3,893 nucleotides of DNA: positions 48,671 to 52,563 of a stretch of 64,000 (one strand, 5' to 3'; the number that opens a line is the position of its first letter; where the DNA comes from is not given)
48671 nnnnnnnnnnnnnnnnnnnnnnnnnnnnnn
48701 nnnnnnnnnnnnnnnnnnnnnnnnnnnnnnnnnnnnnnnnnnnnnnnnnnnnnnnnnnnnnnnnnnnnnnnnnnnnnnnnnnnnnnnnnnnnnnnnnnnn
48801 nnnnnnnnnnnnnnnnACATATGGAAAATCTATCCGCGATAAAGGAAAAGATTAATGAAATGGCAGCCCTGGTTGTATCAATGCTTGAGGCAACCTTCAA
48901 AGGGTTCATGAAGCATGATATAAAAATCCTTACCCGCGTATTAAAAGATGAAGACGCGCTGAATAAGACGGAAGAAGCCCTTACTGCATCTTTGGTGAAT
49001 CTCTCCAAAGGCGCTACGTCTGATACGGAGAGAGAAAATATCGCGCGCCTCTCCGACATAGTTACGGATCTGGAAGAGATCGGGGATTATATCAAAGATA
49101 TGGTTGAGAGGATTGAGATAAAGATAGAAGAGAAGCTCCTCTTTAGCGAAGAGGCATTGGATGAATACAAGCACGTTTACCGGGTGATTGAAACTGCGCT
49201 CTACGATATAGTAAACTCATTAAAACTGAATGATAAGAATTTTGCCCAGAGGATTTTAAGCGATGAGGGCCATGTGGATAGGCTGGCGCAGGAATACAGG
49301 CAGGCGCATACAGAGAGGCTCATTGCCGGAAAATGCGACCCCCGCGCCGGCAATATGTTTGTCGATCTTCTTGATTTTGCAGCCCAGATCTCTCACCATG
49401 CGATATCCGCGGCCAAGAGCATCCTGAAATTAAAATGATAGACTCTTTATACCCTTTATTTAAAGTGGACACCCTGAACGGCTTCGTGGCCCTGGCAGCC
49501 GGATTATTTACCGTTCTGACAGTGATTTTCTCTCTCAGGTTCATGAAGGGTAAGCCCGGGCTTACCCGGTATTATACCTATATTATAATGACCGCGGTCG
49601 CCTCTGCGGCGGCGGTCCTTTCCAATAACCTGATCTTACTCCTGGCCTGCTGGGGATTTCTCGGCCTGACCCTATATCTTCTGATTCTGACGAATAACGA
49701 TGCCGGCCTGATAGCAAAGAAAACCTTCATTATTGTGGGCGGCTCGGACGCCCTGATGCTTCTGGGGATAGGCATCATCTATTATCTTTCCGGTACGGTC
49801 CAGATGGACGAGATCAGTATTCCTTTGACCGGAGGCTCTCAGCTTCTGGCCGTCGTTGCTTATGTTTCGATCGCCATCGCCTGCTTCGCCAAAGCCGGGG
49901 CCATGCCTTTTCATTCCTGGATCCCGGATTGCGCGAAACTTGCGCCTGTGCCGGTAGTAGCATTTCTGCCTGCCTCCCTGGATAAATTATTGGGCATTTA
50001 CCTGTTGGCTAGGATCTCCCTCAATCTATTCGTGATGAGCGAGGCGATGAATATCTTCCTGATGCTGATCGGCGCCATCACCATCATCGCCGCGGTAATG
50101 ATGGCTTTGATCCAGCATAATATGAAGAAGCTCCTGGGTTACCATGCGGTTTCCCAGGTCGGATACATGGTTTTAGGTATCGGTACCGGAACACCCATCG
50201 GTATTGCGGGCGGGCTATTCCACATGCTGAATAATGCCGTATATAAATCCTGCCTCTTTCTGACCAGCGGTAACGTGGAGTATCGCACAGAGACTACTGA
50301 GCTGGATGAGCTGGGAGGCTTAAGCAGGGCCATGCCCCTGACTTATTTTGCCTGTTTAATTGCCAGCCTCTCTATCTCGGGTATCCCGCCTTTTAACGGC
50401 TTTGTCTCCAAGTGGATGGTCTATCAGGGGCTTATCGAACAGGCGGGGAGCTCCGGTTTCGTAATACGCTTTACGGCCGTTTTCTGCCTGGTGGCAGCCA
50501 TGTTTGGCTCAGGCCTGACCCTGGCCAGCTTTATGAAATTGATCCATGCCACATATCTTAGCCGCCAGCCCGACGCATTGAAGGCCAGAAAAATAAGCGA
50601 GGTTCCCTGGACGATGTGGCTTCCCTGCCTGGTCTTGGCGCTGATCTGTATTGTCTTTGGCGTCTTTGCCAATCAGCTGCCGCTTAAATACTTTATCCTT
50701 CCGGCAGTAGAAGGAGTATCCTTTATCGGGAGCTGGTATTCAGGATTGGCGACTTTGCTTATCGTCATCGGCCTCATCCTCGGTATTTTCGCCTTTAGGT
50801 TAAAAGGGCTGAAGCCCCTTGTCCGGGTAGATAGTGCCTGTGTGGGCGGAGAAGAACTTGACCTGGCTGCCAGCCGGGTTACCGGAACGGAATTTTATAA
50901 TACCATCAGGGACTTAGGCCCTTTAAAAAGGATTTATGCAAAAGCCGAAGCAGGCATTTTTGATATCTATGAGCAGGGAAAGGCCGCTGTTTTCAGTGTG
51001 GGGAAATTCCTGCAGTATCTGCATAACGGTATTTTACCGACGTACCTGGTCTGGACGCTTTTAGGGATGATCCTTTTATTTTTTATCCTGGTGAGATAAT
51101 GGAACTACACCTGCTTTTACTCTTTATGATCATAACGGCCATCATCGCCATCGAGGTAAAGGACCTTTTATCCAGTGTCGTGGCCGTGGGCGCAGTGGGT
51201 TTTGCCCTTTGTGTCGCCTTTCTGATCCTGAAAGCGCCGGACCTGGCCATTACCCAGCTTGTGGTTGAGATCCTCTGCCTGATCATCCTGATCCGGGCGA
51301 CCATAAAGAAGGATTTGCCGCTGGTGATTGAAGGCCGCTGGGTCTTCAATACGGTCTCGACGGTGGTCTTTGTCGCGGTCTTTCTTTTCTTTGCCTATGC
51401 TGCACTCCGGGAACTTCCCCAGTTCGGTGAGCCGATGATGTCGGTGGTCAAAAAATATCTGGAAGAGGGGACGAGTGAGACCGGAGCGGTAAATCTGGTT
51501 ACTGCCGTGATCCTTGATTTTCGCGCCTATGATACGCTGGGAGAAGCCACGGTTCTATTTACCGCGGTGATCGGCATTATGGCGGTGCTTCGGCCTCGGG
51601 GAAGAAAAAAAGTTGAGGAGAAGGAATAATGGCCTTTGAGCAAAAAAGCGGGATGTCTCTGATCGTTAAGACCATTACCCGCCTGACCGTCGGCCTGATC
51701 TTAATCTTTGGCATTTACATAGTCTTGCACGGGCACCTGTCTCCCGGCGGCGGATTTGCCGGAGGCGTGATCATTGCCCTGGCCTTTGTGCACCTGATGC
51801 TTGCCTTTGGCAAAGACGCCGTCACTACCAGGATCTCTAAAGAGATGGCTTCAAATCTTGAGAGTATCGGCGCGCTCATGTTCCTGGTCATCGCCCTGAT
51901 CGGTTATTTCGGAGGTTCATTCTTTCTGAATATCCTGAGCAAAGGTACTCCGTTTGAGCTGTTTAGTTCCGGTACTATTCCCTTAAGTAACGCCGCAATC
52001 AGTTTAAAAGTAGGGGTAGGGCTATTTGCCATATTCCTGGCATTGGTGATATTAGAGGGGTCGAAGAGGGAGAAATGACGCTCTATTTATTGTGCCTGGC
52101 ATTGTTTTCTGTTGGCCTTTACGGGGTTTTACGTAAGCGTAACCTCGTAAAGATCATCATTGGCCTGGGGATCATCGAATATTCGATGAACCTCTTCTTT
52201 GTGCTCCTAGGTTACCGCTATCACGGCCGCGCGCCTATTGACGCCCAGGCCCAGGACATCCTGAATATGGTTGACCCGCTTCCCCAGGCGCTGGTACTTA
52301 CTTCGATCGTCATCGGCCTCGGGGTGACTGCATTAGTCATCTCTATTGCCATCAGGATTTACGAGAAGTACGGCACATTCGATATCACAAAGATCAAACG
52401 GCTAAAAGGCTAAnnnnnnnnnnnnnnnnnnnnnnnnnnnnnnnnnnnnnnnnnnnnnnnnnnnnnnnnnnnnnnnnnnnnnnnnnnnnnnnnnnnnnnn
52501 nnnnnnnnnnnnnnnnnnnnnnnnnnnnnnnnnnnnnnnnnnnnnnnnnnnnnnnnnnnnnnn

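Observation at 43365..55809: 17-gene energy-converting group-4 [NiFe] hydrogenase with a complete Mrp antiporter module and an AsrAB/HydBG-like NAD(P)H input module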

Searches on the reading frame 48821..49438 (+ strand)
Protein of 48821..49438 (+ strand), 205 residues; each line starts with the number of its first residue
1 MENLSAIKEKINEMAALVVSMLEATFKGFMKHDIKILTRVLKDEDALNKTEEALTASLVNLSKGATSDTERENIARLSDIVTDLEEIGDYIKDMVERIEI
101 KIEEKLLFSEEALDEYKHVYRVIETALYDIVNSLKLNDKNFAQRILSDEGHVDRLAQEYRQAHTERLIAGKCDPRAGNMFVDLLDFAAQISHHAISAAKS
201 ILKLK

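Call 3: search_protein_families(library=pfam, proteins=[window:48821-49438:+], max_evalue=0.01)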
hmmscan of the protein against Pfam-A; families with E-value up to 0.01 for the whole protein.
window:48821-49438:+ (205 aa): 1 family
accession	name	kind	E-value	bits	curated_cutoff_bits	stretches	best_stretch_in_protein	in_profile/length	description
PF01895.24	PhoU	-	1.1e-17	64.6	23.5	2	11-98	1-89/89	PhoU domain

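Call 7: search_protein_families(library=ncbifam, proteins=[window:48821-49438:+], max_evalue=0.001)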
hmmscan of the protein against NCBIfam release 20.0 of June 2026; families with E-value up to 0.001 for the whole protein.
window:48821-49438:+ (205 aa): 2 families
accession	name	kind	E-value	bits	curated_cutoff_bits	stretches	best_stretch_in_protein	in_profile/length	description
TIGR02135.1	phoU_full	equivalog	1e-11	44.9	130.25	1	2-175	5-174/212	phosphate signaling complex protein PhoU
NF008332.0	PRK11115.1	equivalog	1.3e-06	28.1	342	1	3-96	17-111/239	phosphate signaling complex protein PhoU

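Call 70: find_homologous_proteins(query=window:48821-49438:+, max_evalue=0.00001)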
Query window:48821-49438:+ (205 aa): 158 proteins with E <= 0.00001 among 471 candidates; the best 120 are listed.
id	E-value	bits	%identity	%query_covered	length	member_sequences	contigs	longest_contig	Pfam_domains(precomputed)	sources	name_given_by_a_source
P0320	2.7e-122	423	100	100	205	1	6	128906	PF01895.25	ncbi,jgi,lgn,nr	ncbi:MAG: Na/Pi cotransporter family protein [Candidatus Omnitrophica bacterium]|nr:Na/Pi cotranspor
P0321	1.9e-92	326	77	100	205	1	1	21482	PF01895.25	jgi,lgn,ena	-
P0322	1.4e-78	281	63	100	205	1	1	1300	PF01895.25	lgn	-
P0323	9.6e-78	278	64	100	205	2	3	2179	PF01895.25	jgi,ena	-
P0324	1.8e-77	277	65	100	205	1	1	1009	PF01895.25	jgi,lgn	-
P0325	5.5e-77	276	64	100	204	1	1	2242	PF01895.25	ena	-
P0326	7.5e-77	275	63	100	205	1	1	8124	PF01895.25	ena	-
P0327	1.5e-76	274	68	100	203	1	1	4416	PF01895.25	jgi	jgi:phosphate:Na+ symporter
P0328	2.1e-76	274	65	100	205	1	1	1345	PF01895.25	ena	-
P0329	3.5e-76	273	63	100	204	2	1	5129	PF01895.25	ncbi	-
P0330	4.2e-76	273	65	100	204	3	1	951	PF01895.25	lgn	-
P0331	4.7e-76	273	65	100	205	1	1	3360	PF01895.25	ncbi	-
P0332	5.4e-76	273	64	100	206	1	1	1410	PF01895.25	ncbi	-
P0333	5.4e-76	273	63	100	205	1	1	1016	PF01895.25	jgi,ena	-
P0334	5.6e-76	273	63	100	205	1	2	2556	PF01895.25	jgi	jgi:phosphate:Na+ symporter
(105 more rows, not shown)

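Call 78: predict_structure(alignment_id=A1)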
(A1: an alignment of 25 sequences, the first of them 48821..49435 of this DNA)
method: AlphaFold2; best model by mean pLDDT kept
length: 205 residues; sequences in the alignment: 25
mean_pLDDT: 94.7   pTM: 0.91
mean pLDDT of the five models: 94.7, 94.2, 93.1, 92.8, 92.5
residues with pLDDT >= 90: 181; 70-90: 22; 50-70: 2; < 50: 0
segments of 3 or more residues with pLDDT < 50: none
pLDDT, mean of each block of 10 residues (from residue 1): 85 98 98 97 98 96 91 97 99 97 91 94 97 96 92 94 91 88 96 98 94
secondary structure, 60 per line:
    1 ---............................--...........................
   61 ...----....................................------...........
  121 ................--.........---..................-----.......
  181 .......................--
elements in order: H4-31 H34-63 H68-103 H110-136 H139-147 H151-168 H174-203

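Call 80: fold_search(model_id=the predicted structure, library=pdb)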
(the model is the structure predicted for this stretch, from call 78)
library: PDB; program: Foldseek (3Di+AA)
matches with E <= 10: 526; with E <= 0.001: 15
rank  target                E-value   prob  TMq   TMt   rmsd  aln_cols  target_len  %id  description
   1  1t8b_A                4.0e-07  1.00  0.86  0.84   2.3       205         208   19  Crystal structure of refolded PHOU-like protein (gi 2983430) from Aquifex aeolicus (released 2004-12-07)
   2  1t72_G                1.5e-06  1.00  0.87  0.84   2.1       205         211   20  Crystal structure of phosphate transport system protein phoU from Aquifex aeolicus (released 2004-12-07)
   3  1t72_B                1.9e-06  1.00  0.87  0.83   2.1       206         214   20  Crystal structure of phosphate transport system protein phoU from Aquifex aeolicus (released 2004-12-07)
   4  4q25_A                2.3e-06  1.00  0.89  0.86   1.9       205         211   20  Crystal structure of PhoU from Pseudomonas aeruginosa (released 2015-02-18)
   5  4q25_B                4.5e-06  1.00  0.90  0.88   1.7       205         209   20  Crystal structure of PhoU from Pseudomonas aeruginosa (released 2015-02-18)
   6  1t72_A                6.2e-06  1.00  0.85  0.82   2.4       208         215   19  Crystal structure of phosphate transport system protein phoU from Aquifex aeolicus (released 2004-12-07)
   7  1t72_E                7.9e-06  1.00  0.86  0.83   2.2       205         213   20  Crystal structure of phosphate transport system protein phoU from Aquifex aeolicus (released 2004-12-07)
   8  2i0m                  1.3e-05  1.00  0.86  0.85   2.2       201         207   11  Crystal structure of the phosphate transport system regulatory protein PhoU from Streptococcus pneumoniae (released 2006-09-19)
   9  1xwm                  6.4e-05  1.00  0.79  0.77   3.1       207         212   17  The crystal structure of PhoU (phosphate uptake regulator), Structural genomics (released 2004-12-14)
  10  1sum                  3.0e-04  1.00  0.79  0.72   2.8       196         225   13  Crystal structure of a hypothetical protein at 2.0 A resolution (released 2004-08-24)
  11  2olt_A                3.3e-04  1.00  0.60  0.58   6.1       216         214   15  Crystal structure of a phou-like protein (so_3770) from shewanella oneidensis mr-1 at 2.00 A resolution (released 2007-02-06)
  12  2iiu_B                4.5e-04  1.00  0.67  0.65   4.9       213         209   16  Crystal structure of a putative PhoU-like phosphate regulatory protein (NP_719307.1) from Shewanella oneidensis MR-1 a (released 2006-10-17)
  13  3l39                  6.6e-04  1.00  0.65  0.64   4.9       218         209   12  Crystal structure of Putative PhoU-like phosphate regulatory protein (BT4638) from BACTEROIDES THETAIOTAOMICRON VPI-5482 (released 2010-01-19)
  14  2iiu_C                7.9e-04  1.00  0.59  0.57   5.1       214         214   14  Crystal structure of a putative PhoU-like phosphate regulatory protein (NP_719307.1) from Shewanella oneidensis MR-1 a (released 2006-10-17)
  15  2olt_B                8.3e-04  1.00  0.60  0.59   5.2       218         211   16  Crystal structure of a phou-like protein (so_3770) from shewanella oneidensis mr-1 at 2.00 A resolution (released 2007-02-06)
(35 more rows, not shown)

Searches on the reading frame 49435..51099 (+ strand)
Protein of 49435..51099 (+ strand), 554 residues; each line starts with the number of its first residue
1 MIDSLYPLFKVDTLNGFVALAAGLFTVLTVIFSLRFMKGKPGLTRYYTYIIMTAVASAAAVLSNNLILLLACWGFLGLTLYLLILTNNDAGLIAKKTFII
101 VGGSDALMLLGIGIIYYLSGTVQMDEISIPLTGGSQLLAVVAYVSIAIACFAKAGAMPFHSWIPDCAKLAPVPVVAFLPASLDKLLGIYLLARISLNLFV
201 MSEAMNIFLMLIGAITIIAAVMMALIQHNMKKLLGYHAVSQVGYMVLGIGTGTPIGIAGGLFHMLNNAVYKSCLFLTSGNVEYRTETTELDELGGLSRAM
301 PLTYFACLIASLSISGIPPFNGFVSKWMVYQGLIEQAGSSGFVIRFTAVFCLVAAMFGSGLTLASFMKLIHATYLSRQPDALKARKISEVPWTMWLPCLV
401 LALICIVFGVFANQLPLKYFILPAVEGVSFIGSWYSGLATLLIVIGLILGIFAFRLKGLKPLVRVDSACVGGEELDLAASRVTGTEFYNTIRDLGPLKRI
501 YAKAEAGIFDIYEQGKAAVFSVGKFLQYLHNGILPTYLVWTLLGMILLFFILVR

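Call 3: search_protein_families(library=pfam, proteins=[window:49435-51099:+], max_evalue=0.01)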
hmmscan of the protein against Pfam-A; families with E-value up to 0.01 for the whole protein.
window:49435-51099:+ (554 aa): 2 families
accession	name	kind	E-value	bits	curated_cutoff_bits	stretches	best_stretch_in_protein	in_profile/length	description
PF00361.26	Proton_antipo_M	-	3.7e-55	187.6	21.5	1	63-348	1-291/294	NADH:quinone oxidoreductase/Mrp antiporter, TM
PF00662.26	Proton_antipo_N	-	0.0011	19.2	24.5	1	9-47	13-51/51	NADH-Ubiquinone oxidoreductase (complex I), chain 5 N-terminus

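Call 7: search_protein_families(library=ncbifam, proteins=[window:49435-51099:+], max_evalue=0.001)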
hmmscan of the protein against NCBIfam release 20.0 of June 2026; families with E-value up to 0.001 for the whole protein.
window:49435-51099:+ (554 aa): 73 families (the best 25 are shown)
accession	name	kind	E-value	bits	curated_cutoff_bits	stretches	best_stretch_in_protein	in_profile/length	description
NF006419.0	PRK08668.1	equivalog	1.4e-74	252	617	1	8-551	65-611/613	NADH dehydrogenase subunit M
NF006240.0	PRK08376.1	subfamily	9.8e-74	249.1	662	1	8-428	85-507/521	putative monovalent cation/H+ antiporter subunit D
NF005141.0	PRK06590.1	equivalog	5.6e-68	230.3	556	1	9-553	77-610/615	NADH-quinone oxidoreductase subunit L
TIGR01974.1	NDH_I_L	subfamily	1.1e-64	219.5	407.5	1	9-551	78-628/630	NADH-quinone oxidoreductase subunit L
NF005086.0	PRK06521.1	equivalog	2.3e-63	214.7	667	1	8-415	75-495/669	hydrogenase 4 subunit B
NF009287.0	PRK12647.1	equivalog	2.9e-60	204.7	937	1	9-427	72-481/773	putative monovalent cation/H+ antiporter subunit A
NF009310.0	PRK12668.1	equivalog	5.9e-60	203.7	564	1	8-424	63-443/584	Na(+)/H(+) antiporter subunit D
NF009288.0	PRK12648.1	equivalog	3.7e-59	200.7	1104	1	12-414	75-473/954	monovalent cation/H+ antiporter subunit A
NF009290.0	PRK12650.1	equivalog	5.8e-59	199.9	980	1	9-415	77-475/966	DUF4040 family protein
NF009289.0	PRK12649.1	equivalog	2.3e-58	198.2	1117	1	11-451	78-530/789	putative monovalent cation/H+ antiporter subunit A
NF009285.0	PRK12645.1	equivalog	1.9e-56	191.8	1028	1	11-428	76-508/804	Na+/H+ antiporter subunit A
NF005097.0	PRK06525.1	equivalog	1.5e-55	188.8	430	1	10-414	73-477/480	hydrogenase 4 subunit D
NF006236.0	PRK08375.1-1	equivalog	3.3e-55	187.9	663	1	9-414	76-483/493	putative monovalent cation/H+ antiporter subunit D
TIGR00940.1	2a6301s01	subfamily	1.4e-53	182.3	920.45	1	14-429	76-505/793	monovalent cation:proton antiporter subunit A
NF009306.0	PRK12663.1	equivalog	5.9e-52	177.1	542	1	9-415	73-470/498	Na+/H+ antiporter subunit D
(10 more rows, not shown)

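Call 77: search_solved_structures(query=window:49435-51099:+, max_evalue=1e-30)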
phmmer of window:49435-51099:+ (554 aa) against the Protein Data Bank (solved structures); distinct sequences matched with E-value up to 1e-30: 17.
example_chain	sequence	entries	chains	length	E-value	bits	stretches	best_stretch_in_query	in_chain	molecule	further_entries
6cfw_H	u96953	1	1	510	1.8e-47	165.5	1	8-419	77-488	Monovalent cation/H+ antiporter subunit D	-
7qru_A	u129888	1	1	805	2.6e-42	148.5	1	12-427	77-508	Na+/H+ antiporter subunit A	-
6z16_A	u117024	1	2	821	1.1e-41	146.5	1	17-428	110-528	Multisubunit Na+/H+ antiporter, A subunit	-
6u8y_X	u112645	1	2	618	9.7e-39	136.7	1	45-548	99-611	NADH dehydrogenase subunit M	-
7d3u_A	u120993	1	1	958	1.1e-38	136.5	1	17-413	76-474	Monovalent Na+/H+ antiporter subunit A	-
6hum_F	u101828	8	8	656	6.5e-38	134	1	11-449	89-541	NADH dehydrogenase subunit 5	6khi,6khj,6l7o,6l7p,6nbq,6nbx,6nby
7z0s_C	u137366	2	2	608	4.5e-35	124.6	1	49-420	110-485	Formate hydrogenlyase subunit 3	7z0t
8e9g_L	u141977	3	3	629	1.1e-34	123.3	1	16-456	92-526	NADH-quinone oxidoreductase, L subunit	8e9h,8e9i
7eu3_F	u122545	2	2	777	5.4e-33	117.7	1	10-379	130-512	NAD(P)H-quinone oxidoreductase subunit F | NADH-plastoquinone oxidoreductase subunit 5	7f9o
7zm7_5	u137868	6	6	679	3.8e-32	114.9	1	9-412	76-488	NADH-ubiquinone oxidoreductase chain 5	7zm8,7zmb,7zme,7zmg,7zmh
8qby_L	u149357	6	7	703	4.8e-32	114.6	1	43-408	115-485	NADH dehydrogenase subunit L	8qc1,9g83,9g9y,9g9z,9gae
7wff_F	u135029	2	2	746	1.1e-31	113.4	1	11-329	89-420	NAD(P)H-quinone oxidoreductase subunit 5, chloroplastic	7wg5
4he8_L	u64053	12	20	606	1.2e-31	113.3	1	11-551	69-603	NADH-quinone oxidoreductase subunit 12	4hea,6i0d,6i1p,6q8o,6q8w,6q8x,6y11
9grx_F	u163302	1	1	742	1.3e-31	113.2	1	10-330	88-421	NAD(P)H-quinone oxidoreductase subunit 5, chloroplastic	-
7qru_D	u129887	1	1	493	1.4e-31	113.1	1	17-413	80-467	Na+/H+ antiporter subunit D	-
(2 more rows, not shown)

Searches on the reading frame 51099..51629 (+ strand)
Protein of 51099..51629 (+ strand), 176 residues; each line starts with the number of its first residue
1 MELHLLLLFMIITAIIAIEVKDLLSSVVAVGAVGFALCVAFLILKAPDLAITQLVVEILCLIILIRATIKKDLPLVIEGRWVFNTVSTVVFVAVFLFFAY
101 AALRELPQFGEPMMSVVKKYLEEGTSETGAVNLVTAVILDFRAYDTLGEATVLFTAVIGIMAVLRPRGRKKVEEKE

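Call 4: search_protein_families(library=pfam, proteins=[window:51099-51629:+], max_evalue=0.01)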
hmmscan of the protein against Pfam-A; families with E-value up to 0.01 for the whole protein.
window:51099-51629:+ (176 aa): 2 families
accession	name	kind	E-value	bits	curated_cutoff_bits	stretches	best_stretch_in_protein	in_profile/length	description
PF13244.11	MbhD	-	2.2e-16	60.2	27.2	1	8-67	1-61/67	MBH, subunit D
PF20501.3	MbhE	-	1.5e-09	38.2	27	1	113-165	30-82/98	MBH, subunit E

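Call 84: search_protein_families(library=ncbifam, proteins=[window:51099-51629:+], max_evalue=1e-10)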
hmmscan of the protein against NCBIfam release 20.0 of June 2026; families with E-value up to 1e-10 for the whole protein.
window:51099-51629:+ (176 aa): 11 families
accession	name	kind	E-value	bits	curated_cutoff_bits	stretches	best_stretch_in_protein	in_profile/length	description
NF009159.0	PRK12504.1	equivalog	3e-26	92.4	141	1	5-165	9-173/178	DUF4040 domain-containing protein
NF009287.0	PRK12647.1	equivalog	3.3e-25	88.7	937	1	5-173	603-768/773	putative monovalent cation/H+ antiporter subunit A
NF009290.0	PRK12650.1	equivalog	3.3e-25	88.2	980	1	6-172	608-771/966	DUF4040 family protein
NF009289.0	PRK12649.1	equivalog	1.2e-24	86.8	1117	1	5-170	623-788/789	putative monovalent cation/H+ antiporter subunit A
NF009161.0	PRK12507.1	equivalog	3.2e-24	85.7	272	1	3-171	12-182/336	putative monovalent cation/H+ antiporter subunit B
NF009285.0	PRK12645.1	equivalog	3.3e-23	81.9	1028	1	5-175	633-801/804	Na+/H+ antiporter subunit A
NF009288.0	PRK12648.1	equivalog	5.9e-23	80.9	1104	1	6-166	613-775/954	monovalent cation/H+ antiporter subunit A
NF009286.0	PRK12646.1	equivalog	1.8e-21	76.4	1063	1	6-176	633-800/800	DUF4040 family protein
NF009284.0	PRK12644.1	equivalog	7.1e-21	74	962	1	7-169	606-766/975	Na+/H+ antiporter subunit A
TIGR00940.1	2a6301s01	subfamily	1.7e-20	73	920.45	1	5-167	626-786/793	monovalent cation:proton antiporter subunit A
NF009217.0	PRK12567.1-1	equivalog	1.5e-16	60.6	268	1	86-173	8-94/238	putative monovalent cation/H+ antiporter subunit B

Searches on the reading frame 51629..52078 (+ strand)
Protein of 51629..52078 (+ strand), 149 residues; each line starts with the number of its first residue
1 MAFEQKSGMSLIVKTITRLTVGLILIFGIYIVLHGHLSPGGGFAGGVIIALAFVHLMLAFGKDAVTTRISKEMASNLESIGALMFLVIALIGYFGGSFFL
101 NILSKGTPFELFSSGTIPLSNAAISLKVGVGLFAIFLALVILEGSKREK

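Call 4: search_protein_families(library=pfam, proteins=[window:51629-52078:+], max_evalue=0.01)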
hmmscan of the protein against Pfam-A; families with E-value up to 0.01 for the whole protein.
window:51629-52078:+ (149 aa): 1 family
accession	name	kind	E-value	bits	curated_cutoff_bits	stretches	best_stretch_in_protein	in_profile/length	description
PF04039.18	MnhB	-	1.1e-26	93.9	22.5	1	12-132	1-125/127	Domain related to MnhB subunit of Na+/H+ antiporter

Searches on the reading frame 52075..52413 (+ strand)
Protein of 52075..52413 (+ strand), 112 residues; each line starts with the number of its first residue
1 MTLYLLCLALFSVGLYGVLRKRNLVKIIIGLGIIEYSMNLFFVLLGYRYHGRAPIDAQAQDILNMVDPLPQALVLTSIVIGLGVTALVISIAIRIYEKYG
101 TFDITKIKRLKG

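Call 4: search_protein_families(library=pfam, proteins=[window:52075-52413:+], max_evalue=0.01)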
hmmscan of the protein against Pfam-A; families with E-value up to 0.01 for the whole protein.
window:52075-52413:+ (112 aa): 1 family
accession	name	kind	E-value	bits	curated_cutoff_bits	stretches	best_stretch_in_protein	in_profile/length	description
PF00420.29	Oxidored_q2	-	1.4e-26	92.5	26.1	1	3-111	2-94/95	NADH-ubiquinone/plastoquinone oxidoreductase chain 4L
